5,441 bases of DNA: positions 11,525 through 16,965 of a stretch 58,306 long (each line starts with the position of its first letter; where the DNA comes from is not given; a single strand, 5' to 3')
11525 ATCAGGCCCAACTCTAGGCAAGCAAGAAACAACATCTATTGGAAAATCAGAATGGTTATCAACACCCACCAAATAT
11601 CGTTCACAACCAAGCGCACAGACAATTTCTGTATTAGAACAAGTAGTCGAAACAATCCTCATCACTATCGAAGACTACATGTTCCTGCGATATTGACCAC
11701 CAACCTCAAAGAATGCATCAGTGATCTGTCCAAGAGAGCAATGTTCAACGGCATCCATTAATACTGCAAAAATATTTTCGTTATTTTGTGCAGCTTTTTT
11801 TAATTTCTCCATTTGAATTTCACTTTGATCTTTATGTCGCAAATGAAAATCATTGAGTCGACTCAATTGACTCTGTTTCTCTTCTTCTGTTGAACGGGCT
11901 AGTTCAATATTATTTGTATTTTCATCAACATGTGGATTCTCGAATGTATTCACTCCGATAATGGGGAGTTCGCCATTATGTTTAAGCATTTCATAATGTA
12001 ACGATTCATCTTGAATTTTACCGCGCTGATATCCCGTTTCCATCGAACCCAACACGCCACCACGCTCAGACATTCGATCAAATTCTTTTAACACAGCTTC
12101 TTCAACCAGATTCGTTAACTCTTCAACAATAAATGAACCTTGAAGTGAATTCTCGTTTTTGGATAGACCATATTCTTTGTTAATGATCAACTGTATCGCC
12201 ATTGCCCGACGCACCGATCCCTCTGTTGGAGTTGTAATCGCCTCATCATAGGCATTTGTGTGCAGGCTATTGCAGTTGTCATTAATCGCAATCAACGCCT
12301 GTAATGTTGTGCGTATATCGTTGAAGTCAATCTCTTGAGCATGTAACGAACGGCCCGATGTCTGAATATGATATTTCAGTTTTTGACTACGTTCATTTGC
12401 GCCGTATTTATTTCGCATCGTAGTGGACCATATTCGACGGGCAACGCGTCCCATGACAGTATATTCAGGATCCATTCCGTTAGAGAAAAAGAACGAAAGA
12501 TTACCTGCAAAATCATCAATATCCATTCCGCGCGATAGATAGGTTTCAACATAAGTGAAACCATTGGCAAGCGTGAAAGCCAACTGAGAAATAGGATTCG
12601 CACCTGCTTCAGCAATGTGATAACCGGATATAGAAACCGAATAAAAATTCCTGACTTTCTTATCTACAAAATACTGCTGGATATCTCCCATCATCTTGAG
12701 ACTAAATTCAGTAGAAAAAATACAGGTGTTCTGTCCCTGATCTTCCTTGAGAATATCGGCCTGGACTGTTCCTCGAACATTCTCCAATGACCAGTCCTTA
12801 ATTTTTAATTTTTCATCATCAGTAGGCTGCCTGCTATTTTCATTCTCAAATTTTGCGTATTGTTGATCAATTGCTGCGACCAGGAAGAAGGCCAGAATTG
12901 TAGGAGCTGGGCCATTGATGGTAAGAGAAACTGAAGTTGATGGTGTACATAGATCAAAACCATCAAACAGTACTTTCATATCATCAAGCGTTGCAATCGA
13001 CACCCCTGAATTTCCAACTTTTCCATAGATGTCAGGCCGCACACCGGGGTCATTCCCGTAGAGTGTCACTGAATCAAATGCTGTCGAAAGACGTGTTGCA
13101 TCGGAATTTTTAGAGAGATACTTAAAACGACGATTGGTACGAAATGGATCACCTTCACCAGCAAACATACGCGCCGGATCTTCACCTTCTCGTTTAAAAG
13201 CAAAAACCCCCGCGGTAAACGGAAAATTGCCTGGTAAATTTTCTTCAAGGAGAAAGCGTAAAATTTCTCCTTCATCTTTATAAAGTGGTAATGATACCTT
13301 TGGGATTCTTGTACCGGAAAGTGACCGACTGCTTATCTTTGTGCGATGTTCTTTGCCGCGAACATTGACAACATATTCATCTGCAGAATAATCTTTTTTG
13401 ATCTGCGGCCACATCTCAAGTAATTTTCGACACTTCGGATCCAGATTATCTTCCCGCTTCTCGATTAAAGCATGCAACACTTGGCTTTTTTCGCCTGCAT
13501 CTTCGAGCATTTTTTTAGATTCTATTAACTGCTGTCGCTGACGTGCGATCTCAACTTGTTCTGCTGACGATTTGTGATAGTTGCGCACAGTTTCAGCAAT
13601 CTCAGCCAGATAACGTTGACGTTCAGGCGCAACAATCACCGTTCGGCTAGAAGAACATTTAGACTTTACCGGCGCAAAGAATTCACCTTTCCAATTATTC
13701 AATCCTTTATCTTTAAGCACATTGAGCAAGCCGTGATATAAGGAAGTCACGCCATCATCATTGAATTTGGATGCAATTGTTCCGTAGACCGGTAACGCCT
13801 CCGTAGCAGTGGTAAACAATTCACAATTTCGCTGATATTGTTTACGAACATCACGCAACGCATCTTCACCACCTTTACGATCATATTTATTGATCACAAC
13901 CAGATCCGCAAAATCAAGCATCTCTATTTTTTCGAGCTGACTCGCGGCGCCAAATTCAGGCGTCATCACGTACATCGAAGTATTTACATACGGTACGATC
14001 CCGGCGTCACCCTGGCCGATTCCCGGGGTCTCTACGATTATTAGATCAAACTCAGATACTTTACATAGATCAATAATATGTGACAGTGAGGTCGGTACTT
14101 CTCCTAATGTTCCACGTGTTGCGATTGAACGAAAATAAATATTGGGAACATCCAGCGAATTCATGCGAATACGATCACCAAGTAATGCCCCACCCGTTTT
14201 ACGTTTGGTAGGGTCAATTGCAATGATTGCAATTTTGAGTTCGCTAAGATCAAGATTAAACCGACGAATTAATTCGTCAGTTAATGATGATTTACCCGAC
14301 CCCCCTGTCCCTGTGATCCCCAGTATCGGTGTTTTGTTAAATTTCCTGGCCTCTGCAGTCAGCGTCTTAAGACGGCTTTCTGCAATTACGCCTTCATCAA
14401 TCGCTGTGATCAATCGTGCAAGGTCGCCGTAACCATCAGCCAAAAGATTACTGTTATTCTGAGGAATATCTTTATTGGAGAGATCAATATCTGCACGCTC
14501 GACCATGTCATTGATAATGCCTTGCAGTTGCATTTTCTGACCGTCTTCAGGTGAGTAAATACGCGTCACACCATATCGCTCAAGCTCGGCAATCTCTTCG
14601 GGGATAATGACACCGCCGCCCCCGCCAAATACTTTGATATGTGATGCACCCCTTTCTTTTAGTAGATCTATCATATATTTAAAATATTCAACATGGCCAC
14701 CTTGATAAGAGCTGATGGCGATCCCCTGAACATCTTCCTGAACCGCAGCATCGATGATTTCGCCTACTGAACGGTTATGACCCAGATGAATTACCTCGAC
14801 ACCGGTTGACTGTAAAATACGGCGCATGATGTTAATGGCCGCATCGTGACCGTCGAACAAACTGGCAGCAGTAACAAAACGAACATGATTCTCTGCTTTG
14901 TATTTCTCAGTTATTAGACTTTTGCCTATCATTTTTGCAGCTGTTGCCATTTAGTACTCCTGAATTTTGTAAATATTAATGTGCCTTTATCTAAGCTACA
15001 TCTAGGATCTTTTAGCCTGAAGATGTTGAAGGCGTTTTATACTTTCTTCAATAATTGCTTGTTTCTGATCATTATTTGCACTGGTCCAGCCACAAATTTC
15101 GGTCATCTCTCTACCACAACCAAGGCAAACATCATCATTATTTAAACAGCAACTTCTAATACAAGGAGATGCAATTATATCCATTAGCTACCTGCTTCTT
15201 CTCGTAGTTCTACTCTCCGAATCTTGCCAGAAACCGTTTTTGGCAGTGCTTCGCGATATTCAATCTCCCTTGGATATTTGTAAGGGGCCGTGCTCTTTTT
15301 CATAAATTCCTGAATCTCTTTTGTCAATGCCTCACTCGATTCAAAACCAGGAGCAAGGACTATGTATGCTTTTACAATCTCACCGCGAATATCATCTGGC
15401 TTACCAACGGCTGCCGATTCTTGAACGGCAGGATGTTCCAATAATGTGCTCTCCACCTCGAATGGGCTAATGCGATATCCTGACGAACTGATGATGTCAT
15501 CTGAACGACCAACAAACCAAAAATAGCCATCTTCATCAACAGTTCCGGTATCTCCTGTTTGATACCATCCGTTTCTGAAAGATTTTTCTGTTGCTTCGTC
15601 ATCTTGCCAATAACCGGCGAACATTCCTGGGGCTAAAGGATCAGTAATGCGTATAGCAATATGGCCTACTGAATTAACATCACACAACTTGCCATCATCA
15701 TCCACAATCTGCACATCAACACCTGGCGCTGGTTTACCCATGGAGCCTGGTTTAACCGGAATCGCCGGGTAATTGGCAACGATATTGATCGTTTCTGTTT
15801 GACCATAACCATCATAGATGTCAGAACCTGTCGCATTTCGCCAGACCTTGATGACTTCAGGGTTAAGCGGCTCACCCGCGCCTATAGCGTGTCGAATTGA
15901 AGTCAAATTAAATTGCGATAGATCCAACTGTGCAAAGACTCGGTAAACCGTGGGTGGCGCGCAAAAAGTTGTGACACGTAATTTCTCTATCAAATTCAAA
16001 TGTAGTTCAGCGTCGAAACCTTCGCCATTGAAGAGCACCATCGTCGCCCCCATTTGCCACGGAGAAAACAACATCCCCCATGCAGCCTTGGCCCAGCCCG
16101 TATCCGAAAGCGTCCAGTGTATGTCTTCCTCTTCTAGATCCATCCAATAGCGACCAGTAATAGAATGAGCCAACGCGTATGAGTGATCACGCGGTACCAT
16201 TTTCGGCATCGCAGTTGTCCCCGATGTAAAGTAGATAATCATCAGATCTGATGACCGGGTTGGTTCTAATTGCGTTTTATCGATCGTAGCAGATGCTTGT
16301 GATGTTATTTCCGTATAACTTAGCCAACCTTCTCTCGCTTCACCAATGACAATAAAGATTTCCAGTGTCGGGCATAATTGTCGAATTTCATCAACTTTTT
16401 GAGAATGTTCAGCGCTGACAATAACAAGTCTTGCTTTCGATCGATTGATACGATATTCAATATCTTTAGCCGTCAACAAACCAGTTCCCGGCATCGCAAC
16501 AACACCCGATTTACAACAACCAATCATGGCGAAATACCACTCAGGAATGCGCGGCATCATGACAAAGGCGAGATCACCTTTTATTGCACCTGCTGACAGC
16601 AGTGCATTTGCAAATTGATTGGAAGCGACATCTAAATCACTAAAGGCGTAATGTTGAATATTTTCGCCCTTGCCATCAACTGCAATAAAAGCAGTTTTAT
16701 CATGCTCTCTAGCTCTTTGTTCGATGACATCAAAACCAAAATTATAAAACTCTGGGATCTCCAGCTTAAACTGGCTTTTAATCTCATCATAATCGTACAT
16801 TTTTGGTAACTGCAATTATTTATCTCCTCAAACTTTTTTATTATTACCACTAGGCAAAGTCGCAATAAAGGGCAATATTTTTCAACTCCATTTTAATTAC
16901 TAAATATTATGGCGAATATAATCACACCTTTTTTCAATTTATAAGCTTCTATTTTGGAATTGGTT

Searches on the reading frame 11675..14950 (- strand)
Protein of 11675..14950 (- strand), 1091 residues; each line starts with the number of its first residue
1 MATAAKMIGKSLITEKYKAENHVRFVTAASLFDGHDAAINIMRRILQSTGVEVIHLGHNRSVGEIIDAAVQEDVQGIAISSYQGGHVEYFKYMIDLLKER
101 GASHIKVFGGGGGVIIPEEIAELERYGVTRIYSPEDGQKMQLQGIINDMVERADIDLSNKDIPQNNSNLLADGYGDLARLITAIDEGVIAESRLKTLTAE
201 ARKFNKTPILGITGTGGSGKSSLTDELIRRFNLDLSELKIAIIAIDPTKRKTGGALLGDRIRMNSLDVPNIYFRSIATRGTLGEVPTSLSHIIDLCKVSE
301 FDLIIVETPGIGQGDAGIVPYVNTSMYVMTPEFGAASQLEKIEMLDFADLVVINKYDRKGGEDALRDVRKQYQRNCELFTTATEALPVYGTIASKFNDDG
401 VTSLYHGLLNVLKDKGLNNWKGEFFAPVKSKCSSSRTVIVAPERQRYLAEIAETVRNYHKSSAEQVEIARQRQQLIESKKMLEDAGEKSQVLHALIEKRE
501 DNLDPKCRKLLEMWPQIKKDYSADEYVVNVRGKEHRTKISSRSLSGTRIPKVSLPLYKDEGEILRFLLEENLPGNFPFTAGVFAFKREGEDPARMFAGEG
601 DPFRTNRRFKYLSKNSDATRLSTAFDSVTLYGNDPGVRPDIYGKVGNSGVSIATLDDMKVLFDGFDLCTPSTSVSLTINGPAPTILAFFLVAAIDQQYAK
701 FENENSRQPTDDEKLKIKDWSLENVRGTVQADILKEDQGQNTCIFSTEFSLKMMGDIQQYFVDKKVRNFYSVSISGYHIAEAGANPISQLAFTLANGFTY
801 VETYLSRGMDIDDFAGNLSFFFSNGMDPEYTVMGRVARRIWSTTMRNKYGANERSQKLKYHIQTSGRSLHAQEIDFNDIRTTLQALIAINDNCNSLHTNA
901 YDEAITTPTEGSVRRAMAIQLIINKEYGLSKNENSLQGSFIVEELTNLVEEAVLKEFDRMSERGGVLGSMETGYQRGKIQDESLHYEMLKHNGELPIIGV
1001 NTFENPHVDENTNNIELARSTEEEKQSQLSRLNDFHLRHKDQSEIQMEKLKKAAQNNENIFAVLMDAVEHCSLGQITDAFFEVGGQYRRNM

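Call 40: search_protein_families(library=pfam, proteins=[window:11675-14950:-], max_evalue=0.001)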
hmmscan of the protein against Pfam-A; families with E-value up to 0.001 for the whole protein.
window:11675-14950:- (1091 aa): 4 families
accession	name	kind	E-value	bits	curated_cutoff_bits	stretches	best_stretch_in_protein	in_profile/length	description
PF01642.28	MM_CoA_mutase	-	7.2e-124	414.6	22.1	1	555-1083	10-510/512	Methylmalonyl-CoA mutase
PF03308.22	MeaB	-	2.1e-41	142.2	23.1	1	177-419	1-205/273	Methylmalonyl Co-A mutase-associated GTPase MeaB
PF02310.24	B12-binding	-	1.4e-15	57.6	32.1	1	24-127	2-104/121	B12 binding domain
PF02492.25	cobW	-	2.3e-06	27.8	20.7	1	208-374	1-171/180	CobW/HypB/UreG, nucleotide-binding domain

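Call 91: search_protein_families(library=ncbifam, proteins=[window:11675-14950:-], max_evalue=0.00001)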
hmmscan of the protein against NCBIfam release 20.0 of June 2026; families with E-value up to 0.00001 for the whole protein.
window:11675-14950:- (1091 aa): 11 families
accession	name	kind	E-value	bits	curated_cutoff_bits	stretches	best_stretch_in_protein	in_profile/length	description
NF045497.1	IsobCoAmut_IcmF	equivalog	0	1921.7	1500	1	21-1091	1-1076/1076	fused isobutyryl-CoA mutase/GTPase IcmF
TIGR00641.1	acid_CoA_mut_N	subfamily_domain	1.2e-115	386.8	303.8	1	569-1090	28-525/528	methylmalonyl-CoA mutase N-terminal domain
NF006944.0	PRK09426.1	equivalog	2.5e-110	369.5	876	2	563-1089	52-553/721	methylmalonyl-CoA mutase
TIGR00750.1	lao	equivalog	5.6e-44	150.5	240.75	1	177-477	6-255/300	methylmalonyl Co-A mutase-associated GTPase MeaB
NF006958.0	PRK09435.1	equivalog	3.8e-33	114.9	329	1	177-409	25-257/333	methylmalonyl Co-A mutase-associated GTPase MeaB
TIGR00642.1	mmCoA_mut_beta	equivalog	8e-23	80.5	617.25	1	764-1059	209-494/620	methylmalonyl-CoA mutase small subunit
TIGR00640.1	acid_CoA_mut_C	subfamily_domain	1.9e-16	60.2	57.45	1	23-141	3-119/132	methylmalonyl-CoA mutase C-terminal domain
NF002612.0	PRK02261.1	equivalog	1.4e-09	37.6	110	1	33-155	14-140/148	methylaspartate mutase subunit S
TIGR01501.1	MthylAspMutase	equivalog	3.1e-07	30.2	135.8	1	33-148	12-131/134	methylaspartate mutase subunit S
NF041607.1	dimeth_corrin_MtbC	equivalog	7.6e-07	28.8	350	1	5-112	66-173/203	dimethylamine corrinoid protein MtbC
NF047996.1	corrin_MtgC_2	exception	2.9e-06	26.9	370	1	10-116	78-184/212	glycine betaine-specific corrinoid protein MtgC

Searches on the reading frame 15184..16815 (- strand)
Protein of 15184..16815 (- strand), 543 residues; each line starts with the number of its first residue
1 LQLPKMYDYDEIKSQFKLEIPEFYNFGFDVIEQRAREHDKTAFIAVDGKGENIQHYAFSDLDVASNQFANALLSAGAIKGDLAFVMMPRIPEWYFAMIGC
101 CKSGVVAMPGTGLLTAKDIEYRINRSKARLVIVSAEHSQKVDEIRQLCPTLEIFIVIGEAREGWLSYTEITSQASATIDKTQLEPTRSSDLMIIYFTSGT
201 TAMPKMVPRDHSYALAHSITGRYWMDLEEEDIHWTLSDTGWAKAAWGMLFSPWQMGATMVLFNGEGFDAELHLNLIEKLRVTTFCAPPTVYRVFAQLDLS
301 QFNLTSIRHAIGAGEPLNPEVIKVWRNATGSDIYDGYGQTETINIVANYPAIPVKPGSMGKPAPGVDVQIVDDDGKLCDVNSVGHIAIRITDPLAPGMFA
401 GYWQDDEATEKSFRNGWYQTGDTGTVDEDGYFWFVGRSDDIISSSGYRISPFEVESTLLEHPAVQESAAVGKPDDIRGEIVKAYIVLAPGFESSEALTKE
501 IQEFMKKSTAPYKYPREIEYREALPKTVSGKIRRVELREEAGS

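Call 40: search_protein_families(library=pfam, proteins=[window:15184-16815:-], max_evalue=0.001)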
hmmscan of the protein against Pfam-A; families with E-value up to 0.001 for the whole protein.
window:15184-16815:- (543 aa): 2 families
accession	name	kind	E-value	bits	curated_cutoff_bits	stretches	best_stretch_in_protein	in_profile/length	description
PF00501.34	AMP-binding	-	4e-69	233.7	29.9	1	33-403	4-384/384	AMP-binding enzyme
PF13193.12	AMP-binding_C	-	1.6e-21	77.4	24.5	1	453-531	1-76/76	AMP-binding enzyme C-terminal domain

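Call 91: search_protein_families(library=ncbifam, proteins=[window:15184-16815:-], max_evalue=0.00001)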
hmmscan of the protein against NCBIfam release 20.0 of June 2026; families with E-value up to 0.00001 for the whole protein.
window:15184-16815:- (543 aa): 99 families (the best 25 are shown)
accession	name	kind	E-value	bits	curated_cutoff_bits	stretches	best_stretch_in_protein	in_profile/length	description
NF047394.1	AcylCoAsynMbcS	equivalog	1.4e-153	512.3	850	1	17-540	5-519/525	acyl-CoA synthetase MbcS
NF003313.0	PRK04319.1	equivalog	3.3e-142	474.7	729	1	5-537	24-557/574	acetate--CoA ligase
NF004837.0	PRK06187.1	subfamily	4.4e-100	335.4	476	1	30-540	13-521/531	long-chain-fatty-acid--CoA ligase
TIGR02188.1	Ac_CoA_lig_AcsA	equivalog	1.9e-90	303.9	724.95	1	28-539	60-603/629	acetate--CoA ligase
NF001208.0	PRK00174.1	subfamily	1.6e-89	300.9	657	1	31-539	84-618/649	acetate--CoA ligase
TIGR02262.1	benz_CoA_lig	subfamily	1.4e-86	291.3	375.25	1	24-539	3-507/508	benzoate-CoA ligase family protein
NF006181.0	PRK08314.1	subfamily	6.7e-76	255.7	705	2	178-540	193-553/563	long-chain-fatty-acid--CoA ligase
NF005714.0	PRK07529.1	subfamily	7.1e-76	255.9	632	1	30-541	35-576/640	acyl-CoA synthetase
NF006182.0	PRK08316.1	subfamily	1.1e-72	245.2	663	1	35-540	22-516/523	fatty acyl-CoA synthetase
NF053567.1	HBDA_AROS1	equivalog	3e-71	240.4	1000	1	56-539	40-517/523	3-hydroxybenzoate--CoA ligase HbdA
NF005676.0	PRK07470.1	equivalog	1e-68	232.3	774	1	32-540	27-528/544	acyl-CoA synthetase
NF004114.0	PRK05605.1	equivalog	1.4e-68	231.6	766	1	163-540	194-568/575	long-chain-fatty-acid--CoA ligase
NF007815.0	PRK10524.1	equivalog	1.9e-68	231.5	955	1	35-536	64-598/629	propionate--CoA ligase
NF005702.0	PRK07514.1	subfamily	1.1e-67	228.6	558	1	28-540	6-499/506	malonyl-CoA synthase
NF004822.0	PRK06178.1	equivalog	2.6e-67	227.7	782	1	54-541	61-567/571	acyl-CoA synthetase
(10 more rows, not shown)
